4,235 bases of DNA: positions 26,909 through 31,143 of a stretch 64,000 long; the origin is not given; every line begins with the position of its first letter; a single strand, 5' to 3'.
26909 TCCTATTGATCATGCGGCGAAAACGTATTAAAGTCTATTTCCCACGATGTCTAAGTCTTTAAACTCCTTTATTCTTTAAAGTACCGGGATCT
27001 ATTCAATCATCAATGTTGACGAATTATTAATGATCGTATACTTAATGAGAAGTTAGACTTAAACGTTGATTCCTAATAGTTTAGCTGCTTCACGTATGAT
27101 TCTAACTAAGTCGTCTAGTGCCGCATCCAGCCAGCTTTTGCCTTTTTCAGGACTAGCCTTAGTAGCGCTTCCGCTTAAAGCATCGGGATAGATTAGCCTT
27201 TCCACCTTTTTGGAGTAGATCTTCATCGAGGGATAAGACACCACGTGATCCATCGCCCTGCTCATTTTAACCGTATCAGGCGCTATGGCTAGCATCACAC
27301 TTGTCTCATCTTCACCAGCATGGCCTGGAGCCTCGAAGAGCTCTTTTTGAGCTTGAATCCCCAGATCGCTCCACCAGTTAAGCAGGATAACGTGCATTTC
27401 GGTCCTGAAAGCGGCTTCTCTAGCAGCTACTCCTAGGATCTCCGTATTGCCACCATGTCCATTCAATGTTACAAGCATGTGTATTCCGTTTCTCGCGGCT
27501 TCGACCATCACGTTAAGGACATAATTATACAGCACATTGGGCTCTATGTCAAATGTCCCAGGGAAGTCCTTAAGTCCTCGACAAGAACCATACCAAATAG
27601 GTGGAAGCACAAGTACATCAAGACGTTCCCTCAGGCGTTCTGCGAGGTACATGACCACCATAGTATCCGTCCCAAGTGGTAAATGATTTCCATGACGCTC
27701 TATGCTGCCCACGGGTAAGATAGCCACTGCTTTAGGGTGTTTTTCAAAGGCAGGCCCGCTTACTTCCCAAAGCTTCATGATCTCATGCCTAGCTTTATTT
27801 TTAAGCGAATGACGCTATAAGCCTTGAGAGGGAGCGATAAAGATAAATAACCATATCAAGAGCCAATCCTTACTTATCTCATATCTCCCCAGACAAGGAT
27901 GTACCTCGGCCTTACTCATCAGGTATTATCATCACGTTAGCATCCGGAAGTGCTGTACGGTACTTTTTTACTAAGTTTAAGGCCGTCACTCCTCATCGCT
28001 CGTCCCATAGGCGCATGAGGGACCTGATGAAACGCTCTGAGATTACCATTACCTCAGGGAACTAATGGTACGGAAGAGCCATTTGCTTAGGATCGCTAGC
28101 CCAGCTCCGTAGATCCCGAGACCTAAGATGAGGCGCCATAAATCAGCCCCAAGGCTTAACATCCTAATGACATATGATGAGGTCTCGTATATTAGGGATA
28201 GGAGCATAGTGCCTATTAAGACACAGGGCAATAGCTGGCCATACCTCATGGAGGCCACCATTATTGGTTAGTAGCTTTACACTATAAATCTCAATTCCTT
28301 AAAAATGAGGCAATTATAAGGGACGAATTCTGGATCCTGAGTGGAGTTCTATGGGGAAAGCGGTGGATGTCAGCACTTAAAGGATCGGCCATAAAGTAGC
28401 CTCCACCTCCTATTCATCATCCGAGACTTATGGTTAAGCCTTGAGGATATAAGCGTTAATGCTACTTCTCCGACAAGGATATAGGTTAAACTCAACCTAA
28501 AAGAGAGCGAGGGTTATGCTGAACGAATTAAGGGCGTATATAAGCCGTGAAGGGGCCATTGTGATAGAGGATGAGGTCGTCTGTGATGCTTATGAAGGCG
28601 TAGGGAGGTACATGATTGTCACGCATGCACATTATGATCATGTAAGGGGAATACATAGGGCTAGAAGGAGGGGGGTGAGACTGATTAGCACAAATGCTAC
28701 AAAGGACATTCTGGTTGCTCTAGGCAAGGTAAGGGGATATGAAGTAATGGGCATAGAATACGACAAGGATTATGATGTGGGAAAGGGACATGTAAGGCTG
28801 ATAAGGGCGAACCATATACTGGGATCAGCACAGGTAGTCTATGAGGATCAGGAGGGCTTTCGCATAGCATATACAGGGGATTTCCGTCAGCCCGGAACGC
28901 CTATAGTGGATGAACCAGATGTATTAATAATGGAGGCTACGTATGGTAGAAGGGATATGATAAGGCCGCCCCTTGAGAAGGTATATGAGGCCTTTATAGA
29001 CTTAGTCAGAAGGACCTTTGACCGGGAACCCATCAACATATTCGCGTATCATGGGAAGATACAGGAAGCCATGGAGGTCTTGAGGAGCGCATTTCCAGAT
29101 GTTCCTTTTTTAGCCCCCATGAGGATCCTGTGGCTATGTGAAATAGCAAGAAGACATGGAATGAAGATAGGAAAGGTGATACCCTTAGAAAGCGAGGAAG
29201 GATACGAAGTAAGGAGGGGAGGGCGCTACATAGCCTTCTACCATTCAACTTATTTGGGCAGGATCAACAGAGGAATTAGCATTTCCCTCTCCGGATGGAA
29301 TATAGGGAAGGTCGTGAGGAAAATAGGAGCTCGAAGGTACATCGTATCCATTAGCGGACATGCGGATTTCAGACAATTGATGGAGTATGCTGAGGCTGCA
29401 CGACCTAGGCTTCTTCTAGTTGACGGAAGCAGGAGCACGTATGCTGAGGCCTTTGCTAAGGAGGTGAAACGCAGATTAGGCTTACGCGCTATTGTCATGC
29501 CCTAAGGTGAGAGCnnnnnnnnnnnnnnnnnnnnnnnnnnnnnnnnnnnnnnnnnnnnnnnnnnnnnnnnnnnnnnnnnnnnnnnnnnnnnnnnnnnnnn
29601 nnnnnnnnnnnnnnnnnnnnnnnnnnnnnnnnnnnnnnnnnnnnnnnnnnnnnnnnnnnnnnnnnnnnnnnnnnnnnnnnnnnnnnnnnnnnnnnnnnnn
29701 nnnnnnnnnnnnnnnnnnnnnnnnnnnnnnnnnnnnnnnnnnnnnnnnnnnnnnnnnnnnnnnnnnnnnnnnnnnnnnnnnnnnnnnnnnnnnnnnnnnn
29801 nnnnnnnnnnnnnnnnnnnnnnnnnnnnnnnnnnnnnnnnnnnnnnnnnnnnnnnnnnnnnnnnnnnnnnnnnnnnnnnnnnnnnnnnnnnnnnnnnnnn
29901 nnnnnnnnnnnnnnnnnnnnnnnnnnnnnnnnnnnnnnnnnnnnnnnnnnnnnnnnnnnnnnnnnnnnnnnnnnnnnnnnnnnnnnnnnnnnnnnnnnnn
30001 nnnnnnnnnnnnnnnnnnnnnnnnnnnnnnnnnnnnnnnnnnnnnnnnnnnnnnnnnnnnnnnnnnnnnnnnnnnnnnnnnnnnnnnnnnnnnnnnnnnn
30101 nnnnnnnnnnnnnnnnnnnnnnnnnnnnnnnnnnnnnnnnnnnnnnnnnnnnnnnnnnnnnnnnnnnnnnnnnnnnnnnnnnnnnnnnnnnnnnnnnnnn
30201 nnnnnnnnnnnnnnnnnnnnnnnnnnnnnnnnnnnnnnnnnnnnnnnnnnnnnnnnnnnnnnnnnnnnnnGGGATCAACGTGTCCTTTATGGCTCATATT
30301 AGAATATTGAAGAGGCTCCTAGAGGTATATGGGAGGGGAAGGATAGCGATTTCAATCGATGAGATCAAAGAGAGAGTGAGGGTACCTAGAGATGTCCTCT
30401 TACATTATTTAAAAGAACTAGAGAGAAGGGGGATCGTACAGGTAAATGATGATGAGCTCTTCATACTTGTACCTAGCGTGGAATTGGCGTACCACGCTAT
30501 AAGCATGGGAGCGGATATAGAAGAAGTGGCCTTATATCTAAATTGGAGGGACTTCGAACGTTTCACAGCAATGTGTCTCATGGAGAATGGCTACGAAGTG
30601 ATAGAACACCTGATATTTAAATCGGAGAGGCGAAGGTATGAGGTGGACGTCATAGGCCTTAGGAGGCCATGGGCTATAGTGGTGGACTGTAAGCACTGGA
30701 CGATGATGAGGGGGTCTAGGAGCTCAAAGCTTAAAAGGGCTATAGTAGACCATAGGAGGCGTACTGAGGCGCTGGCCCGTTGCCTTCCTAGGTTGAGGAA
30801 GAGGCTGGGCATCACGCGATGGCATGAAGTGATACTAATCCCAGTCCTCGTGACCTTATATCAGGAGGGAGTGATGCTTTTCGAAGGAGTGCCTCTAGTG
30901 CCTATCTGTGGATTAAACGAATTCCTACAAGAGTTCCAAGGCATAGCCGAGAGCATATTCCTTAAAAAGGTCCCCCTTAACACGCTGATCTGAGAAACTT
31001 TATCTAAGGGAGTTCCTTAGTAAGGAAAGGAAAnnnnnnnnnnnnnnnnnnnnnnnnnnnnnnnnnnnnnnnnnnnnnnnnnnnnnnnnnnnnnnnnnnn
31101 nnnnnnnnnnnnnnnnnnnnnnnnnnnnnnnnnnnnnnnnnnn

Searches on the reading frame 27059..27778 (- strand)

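Call 81: search_protein_families(library=pfam, proteins=[window:27059-27778:-], max_evalue=0.0001)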
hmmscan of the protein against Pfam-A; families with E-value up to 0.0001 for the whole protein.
window:27059-27778:- (239 aa): 1 family
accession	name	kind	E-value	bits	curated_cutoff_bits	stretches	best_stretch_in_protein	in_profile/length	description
PF02633.19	Creatininase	-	2.7e-60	204.2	31.3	1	8-228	5-238/238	Creatinine amidohydrolase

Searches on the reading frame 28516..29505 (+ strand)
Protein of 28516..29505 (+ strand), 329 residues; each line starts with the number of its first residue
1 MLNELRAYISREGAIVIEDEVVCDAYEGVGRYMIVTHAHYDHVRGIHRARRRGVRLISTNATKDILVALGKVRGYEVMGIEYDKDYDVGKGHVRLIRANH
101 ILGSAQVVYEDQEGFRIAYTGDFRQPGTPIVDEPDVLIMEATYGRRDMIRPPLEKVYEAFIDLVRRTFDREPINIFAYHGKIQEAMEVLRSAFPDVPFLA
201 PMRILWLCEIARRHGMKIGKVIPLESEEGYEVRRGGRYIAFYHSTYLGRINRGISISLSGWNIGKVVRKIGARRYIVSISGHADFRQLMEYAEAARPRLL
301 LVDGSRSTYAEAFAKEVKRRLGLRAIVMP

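Call 81: search_protein_families(library=pfam, proteins=[window:28516-29505:+], max_evalue=0.0001)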
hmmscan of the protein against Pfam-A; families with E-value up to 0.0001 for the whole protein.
window:28516-29505:+ (329 aa): 2 families
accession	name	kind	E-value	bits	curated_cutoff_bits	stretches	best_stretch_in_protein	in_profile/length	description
PF12706.13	Lactamase_B_2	-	1.4e-08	35.1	27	1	33-166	34-174/200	Beta-lactamase superfamily domain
PF07521.17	RMMBL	-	4.2e-05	23.9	21.6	0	272-327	6-62/63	Zn-dependent metallo-hydrolase RNA specificity domain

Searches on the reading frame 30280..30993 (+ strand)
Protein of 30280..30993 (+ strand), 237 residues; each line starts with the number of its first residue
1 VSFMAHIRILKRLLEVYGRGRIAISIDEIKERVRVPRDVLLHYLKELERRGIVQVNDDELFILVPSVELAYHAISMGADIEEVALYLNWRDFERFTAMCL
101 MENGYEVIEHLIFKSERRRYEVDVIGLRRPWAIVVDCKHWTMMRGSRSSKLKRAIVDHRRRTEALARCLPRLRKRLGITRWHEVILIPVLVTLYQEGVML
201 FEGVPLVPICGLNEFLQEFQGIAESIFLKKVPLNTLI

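Call 3: search_protein_families(library=pfam, proteins=[window:30280-30993:+], max_evalue=0.01)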
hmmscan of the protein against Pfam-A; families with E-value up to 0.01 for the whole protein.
window:30280-30993:+ (237 aa): 3 families
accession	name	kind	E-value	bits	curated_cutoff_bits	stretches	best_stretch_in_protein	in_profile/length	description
PF04471.18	Mrr_cat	-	0.0005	20.6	21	1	87-142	4-59/115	Restriction endonuclease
PF22979.2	HTH_69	-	0.0054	17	27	0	23-57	26-60/69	Winged helix-turn-helix domain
PF05584.17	Sulfolobus_pRN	-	0.0069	16.9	20.8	0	23-54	18-49/72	Sulfolobus plasmid regulatory protein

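Call 4: search_protein_families(library=ncbifam, proteins=[window:30280-30993:+], max_evalue=0.01)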
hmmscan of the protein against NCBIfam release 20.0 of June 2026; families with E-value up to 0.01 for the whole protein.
window:30280-30993:+ (237 aa): 1 family
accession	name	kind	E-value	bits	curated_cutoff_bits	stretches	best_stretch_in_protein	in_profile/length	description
NF053660.1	ORF80_fam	equivalog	0.00021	21.1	95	1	23-54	16-47/70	ORF80 family leucine zipper DNA-binding protein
